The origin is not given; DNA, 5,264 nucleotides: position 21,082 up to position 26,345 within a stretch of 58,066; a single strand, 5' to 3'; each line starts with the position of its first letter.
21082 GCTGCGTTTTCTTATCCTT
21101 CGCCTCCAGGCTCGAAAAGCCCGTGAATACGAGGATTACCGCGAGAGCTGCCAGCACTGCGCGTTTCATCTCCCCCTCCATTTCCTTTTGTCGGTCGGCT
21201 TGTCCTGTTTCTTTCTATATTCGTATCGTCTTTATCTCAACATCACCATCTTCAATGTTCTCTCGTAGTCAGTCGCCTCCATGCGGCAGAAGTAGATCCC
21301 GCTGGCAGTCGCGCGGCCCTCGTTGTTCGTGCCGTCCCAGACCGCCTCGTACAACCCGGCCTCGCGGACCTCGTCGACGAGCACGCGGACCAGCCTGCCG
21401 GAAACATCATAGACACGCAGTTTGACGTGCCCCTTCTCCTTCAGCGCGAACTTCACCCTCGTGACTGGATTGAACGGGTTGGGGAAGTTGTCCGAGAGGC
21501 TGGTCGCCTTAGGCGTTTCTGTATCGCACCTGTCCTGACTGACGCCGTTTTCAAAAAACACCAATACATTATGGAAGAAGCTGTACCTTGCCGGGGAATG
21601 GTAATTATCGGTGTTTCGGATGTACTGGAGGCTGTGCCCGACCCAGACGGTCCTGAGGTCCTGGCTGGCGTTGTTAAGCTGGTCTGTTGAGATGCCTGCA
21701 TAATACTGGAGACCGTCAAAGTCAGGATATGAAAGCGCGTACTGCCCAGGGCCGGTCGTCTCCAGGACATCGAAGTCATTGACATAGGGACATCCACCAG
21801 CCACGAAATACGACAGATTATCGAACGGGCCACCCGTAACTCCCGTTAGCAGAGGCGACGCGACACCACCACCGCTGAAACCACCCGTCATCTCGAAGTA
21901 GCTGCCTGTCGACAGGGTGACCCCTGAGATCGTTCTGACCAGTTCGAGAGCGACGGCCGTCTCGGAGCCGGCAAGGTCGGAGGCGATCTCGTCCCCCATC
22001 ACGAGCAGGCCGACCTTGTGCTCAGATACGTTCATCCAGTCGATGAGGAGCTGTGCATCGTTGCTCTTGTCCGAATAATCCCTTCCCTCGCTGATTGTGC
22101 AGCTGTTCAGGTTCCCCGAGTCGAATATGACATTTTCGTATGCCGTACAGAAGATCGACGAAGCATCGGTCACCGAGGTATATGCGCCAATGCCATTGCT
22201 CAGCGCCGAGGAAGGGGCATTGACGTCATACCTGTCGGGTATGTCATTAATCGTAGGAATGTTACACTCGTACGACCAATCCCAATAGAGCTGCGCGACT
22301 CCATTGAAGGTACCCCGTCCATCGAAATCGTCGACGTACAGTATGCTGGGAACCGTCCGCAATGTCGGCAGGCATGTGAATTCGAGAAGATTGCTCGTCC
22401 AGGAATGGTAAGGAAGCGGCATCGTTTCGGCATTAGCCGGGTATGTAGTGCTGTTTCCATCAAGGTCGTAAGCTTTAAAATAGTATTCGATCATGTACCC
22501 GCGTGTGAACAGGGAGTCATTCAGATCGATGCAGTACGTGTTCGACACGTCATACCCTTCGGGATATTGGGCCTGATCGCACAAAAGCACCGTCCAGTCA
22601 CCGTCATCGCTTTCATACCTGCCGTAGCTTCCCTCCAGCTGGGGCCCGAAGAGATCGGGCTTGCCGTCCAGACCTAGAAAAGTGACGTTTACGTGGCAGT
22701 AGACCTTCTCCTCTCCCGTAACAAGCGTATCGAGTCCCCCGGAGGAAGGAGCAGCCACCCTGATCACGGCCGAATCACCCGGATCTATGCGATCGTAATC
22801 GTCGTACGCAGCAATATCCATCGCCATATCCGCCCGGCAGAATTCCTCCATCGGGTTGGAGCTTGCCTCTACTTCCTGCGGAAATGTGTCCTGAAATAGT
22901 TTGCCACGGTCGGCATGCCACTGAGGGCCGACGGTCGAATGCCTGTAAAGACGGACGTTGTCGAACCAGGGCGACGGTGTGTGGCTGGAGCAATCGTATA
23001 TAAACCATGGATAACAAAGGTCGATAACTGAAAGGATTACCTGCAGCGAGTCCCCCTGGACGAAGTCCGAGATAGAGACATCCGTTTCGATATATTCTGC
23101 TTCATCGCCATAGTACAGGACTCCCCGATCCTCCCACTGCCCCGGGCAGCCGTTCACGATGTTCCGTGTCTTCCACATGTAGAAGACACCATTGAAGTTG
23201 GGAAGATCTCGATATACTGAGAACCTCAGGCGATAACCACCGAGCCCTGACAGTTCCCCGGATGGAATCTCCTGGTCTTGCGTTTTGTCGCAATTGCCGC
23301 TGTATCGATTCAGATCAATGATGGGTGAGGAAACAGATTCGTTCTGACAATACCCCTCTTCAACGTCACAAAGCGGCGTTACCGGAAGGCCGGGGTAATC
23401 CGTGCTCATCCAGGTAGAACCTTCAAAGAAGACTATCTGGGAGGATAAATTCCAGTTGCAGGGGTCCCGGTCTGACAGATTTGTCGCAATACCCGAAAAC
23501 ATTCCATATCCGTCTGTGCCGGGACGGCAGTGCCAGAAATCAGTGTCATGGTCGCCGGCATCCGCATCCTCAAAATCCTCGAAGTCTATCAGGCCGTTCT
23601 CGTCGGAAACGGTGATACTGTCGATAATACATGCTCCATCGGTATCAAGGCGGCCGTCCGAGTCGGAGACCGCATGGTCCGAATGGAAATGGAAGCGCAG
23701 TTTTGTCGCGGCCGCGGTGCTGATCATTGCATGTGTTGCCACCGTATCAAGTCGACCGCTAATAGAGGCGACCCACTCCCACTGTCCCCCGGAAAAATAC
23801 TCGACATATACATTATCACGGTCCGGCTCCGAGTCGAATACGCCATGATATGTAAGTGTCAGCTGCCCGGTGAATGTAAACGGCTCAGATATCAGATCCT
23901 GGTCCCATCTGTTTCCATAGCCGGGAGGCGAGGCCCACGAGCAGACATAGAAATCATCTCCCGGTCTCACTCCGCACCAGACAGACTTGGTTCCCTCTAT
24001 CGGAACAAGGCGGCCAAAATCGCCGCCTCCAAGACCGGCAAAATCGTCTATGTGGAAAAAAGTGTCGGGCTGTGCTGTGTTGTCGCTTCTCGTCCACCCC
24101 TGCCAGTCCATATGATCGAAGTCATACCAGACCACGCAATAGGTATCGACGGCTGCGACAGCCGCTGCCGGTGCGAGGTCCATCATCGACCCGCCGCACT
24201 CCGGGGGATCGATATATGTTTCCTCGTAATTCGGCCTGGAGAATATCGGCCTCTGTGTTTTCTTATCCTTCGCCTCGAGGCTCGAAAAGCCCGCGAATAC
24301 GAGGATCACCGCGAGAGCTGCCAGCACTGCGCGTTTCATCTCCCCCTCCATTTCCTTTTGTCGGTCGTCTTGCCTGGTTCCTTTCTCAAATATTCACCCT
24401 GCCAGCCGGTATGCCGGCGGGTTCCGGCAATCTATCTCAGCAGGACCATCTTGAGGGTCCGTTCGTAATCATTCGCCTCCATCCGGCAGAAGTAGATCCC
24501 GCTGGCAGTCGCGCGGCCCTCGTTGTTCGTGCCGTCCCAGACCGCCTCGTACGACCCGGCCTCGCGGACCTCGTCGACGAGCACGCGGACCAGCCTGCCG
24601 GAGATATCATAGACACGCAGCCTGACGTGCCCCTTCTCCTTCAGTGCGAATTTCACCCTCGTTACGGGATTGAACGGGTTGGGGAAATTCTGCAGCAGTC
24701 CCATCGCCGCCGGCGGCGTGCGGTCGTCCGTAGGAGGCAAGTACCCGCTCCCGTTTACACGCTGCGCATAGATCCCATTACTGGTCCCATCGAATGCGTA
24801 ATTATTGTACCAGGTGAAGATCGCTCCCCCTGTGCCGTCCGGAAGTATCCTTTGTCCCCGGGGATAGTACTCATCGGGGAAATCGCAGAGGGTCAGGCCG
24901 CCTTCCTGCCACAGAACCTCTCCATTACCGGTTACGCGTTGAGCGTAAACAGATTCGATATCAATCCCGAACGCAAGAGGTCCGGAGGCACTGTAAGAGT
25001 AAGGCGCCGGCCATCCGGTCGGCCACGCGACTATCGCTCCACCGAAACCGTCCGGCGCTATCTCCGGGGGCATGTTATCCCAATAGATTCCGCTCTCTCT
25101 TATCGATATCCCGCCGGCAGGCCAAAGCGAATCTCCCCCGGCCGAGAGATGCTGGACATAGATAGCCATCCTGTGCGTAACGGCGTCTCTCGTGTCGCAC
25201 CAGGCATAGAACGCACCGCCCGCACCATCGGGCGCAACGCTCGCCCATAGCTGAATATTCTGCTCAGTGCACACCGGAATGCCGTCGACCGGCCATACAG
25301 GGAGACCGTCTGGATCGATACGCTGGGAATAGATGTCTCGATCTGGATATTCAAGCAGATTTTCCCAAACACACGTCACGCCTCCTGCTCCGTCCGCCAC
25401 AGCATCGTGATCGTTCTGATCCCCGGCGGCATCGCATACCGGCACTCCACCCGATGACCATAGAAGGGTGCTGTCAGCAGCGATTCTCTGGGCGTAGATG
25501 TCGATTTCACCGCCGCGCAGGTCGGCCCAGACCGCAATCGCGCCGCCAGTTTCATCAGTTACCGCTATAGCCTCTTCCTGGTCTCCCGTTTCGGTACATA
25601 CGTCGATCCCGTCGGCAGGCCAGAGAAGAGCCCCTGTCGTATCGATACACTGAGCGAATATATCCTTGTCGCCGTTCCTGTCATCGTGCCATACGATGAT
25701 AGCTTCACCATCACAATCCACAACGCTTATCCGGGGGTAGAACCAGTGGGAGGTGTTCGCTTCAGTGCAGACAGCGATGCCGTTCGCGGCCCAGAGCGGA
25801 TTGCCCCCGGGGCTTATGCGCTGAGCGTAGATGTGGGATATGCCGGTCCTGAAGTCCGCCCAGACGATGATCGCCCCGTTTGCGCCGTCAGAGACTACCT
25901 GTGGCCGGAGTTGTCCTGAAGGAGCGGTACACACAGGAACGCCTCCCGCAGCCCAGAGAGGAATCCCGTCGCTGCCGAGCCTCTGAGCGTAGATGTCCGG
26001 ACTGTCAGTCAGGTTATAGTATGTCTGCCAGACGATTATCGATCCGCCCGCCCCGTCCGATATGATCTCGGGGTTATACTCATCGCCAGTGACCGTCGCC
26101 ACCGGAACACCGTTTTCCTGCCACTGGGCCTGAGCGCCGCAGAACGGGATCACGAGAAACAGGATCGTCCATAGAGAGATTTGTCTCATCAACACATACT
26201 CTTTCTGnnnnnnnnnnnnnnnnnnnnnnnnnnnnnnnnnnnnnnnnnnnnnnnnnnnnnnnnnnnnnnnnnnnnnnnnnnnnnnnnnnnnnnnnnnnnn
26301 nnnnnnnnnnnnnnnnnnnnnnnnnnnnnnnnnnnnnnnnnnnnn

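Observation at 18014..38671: Tandem array of six ~1030-aa secreted paralogues with no family I can name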

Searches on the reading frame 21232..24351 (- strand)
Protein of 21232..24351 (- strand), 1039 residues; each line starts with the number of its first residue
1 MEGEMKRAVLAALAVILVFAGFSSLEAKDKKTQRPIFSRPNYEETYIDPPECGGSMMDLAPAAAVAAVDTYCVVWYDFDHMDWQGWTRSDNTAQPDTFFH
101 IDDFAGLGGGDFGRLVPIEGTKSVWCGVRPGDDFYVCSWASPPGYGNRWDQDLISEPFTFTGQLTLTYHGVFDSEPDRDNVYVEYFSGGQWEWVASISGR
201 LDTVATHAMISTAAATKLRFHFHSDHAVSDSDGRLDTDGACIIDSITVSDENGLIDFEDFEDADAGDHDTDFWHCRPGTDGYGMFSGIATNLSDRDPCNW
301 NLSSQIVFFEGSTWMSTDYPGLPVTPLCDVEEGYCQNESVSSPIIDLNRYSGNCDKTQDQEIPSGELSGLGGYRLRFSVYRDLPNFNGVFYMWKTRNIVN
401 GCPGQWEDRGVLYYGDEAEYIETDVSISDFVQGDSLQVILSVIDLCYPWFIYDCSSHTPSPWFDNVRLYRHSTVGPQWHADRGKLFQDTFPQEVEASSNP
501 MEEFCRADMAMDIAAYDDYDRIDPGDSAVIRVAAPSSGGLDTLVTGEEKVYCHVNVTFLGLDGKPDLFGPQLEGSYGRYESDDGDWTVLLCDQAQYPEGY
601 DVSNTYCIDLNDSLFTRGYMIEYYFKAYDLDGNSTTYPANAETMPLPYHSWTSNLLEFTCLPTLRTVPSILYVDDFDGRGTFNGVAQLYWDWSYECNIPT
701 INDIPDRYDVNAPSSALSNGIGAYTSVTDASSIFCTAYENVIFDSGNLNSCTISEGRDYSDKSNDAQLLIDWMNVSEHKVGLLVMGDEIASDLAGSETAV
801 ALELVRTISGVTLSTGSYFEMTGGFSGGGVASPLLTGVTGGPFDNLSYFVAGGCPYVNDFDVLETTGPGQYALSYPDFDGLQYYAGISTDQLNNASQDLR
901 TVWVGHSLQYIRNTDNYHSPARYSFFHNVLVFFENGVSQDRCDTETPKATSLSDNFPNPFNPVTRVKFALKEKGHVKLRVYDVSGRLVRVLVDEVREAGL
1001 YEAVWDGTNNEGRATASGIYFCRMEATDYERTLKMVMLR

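Call 4: search_protein_families(library=pfam, proteins=[window:21232-24351:-], max_evalue=1)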
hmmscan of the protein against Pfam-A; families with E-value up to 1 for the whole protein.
window:21232-24351:- (1039 aa): 4 families
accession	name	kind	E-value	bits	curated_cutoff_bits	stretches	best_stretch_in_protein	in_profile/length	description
PF13860.13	FlgD_ig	-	1.8e-09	37.9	27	1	969-1028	17-77/79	FlgD Ig-like domain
PF18962.6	Por_Secre_tail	-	0.00033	21.3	27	1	956-1035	2-73/75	Secretion system C-terminal sorting domain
PF13585.12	CHU_C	-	0.016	15.7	27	1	975-1027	28-73/86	CHU_C Type IX secretion signal domain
PF02924.19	HDPD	-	0.062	13.9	29.1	1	991-1032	38-78/116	Bacteriophage lambda head decoration protein D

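Call 5: search_protein_families(library=ncbifam, proteins=[window:21232-24351:-], max_evalue=1)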
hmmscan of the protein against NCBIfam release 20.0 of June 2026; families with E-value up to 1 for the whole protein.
window:21232-24351:- (1039 aa): 10 families
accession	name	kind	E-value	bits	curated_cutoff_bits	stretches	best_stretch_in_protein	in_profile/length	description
NF052323.1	T9SSA_dep_M6i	equivalog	5.5e-08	31.2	600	1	955-1032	960-1032/1043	T9SS-dependent M6-like inactivated metalloprotease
NF033707.1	T9SS_sortase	equivalog_domain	5.1e-07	27.7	420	1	954-1027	1000-1078/1095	type IX secretion system sortase PorU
TIGR04183.1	Por_Secre_tail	domain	1.2e-05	25.2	23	1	956-1036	2-70/72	T9SS type A sorting domain-containing protein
NF005176.1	PRK06655.1-1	equivalog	1.5e-05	25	230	1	972-1034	95-157/197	flagellar hook assembly protein FlgD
NF038113.1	T9SSA_dep_M36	equivalog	2.4e-05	22.7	885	1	948-1037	789-868/869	T9SS-dependent M36 family metallopeptidase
NF009276.0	PRK12633.1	equivalog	4.7e-05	23.2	383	1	974-1030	129-185/234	flagellar basal body rod modification protein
NF009452.0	PRK12812.1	equivalog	7.9e-05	22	258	1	972-1028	150-208/289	flagellar basal body rod modification protein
NF052228.1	T9SS_PorZ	equivalog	0.0013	17.2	260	1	956-1032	676-748/757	type IX secretion system anionic LPS delivery protein PorZ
NF009277.0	PRK12634.1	equivalog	0.05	13.7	333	1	972-1028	120-176/221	flagellar basal body rod modification protein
NF053608.1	Lsa66_OmpA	equivalog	0.15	10.5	700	1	981-1030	184-232/581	fibronectin-binding adhesin Lsa66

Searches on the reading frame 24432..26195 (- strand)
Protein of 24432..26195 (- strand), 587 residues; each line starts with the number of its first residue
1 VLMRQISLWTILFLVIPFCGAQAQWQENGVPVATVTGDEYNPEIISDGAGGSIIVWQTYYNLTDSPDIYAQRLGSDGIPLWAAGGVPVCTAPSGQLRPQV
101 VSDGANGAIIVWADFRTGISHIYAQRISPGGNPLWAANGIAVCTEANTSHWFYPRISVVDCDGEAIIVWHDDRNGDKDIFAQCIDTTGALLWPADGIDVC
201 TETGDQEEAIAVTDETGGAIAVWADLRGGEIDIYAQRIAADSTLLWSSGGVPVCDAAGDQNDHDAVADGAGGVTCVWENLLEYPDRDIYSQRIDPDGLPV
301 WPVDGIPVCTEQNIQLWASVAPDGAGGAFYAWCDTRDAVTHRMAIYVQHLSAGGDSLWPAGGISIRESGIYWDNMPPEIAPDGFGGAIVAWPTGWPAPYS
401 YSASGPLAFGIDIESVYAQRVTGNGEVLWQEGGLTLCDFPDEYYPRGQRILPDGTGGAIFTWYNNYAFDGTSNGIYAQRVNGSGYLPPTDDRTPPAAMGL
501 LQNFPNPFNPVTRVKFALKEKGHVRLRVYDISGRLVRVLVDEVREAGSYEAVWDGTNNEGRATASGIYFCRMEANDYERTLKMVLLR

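Call 4: search_protein_families(library=pfam, proteins=[window:24432-26195:-], max_evalue=1)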
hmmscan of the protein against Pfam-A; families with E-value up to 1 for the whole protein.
window:24432-26195:- (587 aa): 4 families
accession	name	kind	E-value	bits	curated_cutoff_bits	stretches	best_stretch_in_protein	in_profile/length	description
PF13860.13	FlgD_ig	-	2.3e-09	37.5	27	1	518-575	18-76/79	FlgD Ig-like domain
PF18962.6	Por_Secre_tail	-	1.4e-05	25.7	27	1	504-583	2-73/75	Secretion system C-terminal sorting domain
PF13585.12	CHU_C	-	0.0036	17.8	27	1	524-576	29-75/86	CHU_C Type IX secretion signal domain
PF07372.17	DUF1491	-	0.11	13.2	25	0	213-249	27-63/104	Protein of unknown function (DUF1491)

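Call 5: search_protein_families(library=ncbifam, proteins=[window:24432-26195:-], max_evalue=1)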
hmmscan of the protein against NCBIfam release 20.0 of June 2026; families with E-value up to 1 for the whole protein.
window:24432-26195:- (587 aa): 13 families
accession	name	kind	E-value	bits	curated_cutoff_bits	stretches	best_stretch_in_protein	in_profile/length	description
TIGR04275.1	beta_prop_Msarc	repeat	1e-10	41.2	85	2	166-180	20-34/40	beta-propeller repeat protein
NF052323.1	T9SSA_dep_M6i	equivalog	1.3e-08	33.3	600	1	503-580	960-1032/1043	T9SS-dependent M6-like inactivated metalloprotease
NF033707.1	T9SS_sortase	equivalog_domain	1.6e-07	29.4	420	1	501-575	999-1078/1095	type IX secretion system sortase PorU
TIGR04183.1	Por_Secre_tail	domain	1.1e-06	28.5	23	1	504-584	2-70/72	T9SS type A sorting domain-containing protein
NF038113.1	T9SSA_dep_M36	equivalog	1.2e-05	23.7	885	1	502-584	794-867/869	T9SS-dependent M36 family metallopeptidase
NF005176.1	PRK06655.1-1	equivalog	1.7e-05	24.8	230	1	520-580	95-155/197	flagellar hook assembly protein FlgD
NF009276.0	PRK12633.1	equivalog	9.8e-05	22.2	383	1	522-578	129-185/234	flagellar basal body rod modification protein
NF052228.1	T9SS_PorZ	equivalog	0.00043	18.8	260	1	504-580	676-748/757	type IX secretion system anionic LPS delivery protein PorZ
NF009452.0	PRK12812.1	equivalog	0.00082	18.7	258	1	520-576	150-208/289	flagellar basal body rod modification protein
NF009277.0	PRK12634.1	equivalog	0.0054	16.8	333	1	520-572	120-172/221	flagellar basal body rod modification protein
NF053835.1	PDIAV_lipo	equivalog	0.062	12.7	90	0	151-188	89-123/458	PDIAV motif-containing lipoprotein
NF053608.1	Lsa66_OmpA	equivalog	0.069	11.6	700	1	529-577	184-231/581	fibronectin-binding adhesin Lsa66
NF009453.0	PRK12813.1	equivalog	0.16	11.5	264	1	526-582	128-181/223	flagellar basal body rod modification protein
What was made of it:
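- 24432..26195 (-): Seventh gene inside the array: a 587-aa secreted repeat protein. It is probably a beta-propeller (about 8 '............DIYAQRI' units) and has the same CTD. TIGR04275 scores 41 bits, below its cut-off of 85, plus CTD hits (call 5).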
